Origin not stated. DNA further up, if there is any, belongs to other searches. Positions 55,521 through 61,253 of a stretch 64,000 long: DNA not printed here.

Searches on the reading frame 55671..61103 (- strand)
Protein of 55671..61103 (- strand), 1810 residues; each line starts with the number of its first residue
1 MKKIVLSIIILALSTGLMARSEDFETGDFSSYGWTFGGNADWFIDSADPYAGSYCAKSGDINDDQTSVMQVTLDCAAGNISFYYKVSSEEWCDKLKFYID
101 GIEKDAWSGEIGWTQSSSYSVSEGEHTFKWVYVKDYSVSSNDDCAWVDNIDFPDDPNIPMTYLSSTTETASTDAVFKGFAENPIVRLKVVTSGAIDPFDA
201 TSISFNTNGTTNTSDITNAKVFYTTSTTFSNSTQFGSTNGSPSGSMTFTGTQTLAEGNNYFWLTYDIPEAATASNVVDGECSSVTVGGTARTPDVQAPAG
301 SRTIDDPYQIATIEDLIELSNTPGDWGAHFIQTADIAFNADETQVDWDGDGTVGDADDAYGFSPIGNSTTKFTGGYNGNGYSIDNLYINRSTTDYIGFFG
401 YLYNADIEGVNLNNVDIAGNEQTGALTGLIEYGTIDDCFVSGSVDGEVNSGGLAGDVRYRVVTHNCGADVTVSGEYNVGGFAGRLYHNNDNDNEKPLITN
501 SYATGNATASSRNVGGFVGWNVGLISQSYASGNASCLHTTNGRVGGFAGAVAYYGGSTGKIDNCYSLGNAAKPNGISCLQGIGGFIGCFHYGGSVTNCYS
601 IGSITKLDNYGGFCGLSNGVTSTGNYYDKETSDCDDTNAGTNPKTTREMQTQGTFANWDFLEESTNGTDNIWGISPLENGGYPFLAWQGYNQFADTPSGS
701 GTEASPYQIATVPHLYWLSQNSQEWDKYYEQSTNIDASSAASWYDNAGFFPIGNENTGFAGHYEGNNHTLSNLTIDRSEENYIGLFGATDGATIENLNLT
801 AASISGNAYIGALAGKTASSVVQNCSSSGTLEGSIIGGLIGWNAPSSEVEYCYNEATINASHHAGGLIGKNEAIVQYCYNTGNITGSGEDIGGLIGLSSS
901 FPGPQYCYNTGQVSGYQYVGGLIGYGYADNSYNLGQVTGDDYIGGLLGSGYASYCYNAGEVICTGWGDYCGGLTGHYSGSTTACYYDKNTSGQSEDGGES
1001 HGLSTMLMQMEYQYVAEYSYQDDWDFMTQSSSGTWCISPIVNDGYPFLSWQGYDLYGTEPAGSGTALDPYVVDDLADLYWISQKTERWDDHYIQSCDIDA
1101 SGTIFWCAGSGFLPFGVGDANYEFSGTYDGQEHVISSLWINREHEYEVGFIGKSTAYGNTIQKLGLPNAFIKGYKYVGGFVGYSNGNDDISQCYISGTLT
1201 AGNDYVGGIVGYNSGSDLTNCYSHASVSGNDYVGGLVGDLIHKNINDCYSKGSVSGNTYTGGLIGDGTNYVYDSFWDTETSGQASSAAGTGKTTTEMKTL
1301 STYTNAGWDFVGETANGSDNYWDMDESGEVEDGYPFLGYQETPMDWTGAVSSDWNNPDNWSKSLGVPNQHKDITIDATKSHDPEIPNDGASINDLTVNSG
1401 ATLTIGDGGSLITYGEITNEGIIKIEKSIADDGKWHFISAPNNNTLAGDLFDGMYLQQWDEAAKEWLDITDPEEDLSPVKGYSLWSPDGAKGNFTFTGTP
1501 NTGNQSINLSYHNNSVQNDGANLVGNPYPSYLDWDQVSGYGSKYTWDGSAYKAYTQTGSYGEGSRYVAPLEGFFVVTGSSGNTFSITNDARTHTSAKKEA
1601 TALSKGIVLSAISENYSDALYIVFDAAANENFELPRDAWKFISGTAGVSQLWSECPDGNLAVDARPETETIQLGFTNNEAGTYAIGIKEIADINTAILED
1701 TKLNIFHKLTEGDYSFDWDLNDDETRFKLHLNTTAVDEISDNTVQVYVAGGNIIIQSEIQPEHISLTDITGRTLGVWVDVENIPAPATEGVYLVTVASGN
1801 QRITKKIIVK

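Call 41: search_protein_families(library=pfam, proteins=[window:55671-61103:-], max_evalue=0.001)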
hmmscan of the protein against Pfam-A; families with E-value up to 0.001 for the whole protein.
window:55671-61103:- (1810 aa): 3 families
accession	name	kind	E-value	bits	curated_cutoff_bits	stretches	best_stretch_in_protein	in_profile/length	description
PF07581.17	Glug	-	3.6e-21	74.5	20.5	1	1202-1228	1-28/28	The GLUG motif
PF14873.11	BNR_assoc_N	-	5.8e-13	49.2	25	1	175-288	13-151/153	N-terminal domain of BNR-repeat neuraminidase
PF05342.19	Peptidase_M26_N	-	1.2e-08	34.9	27.7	0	783-829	203-250/250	M26 IgA1-specific Metallo-endopeptidase N-terminal region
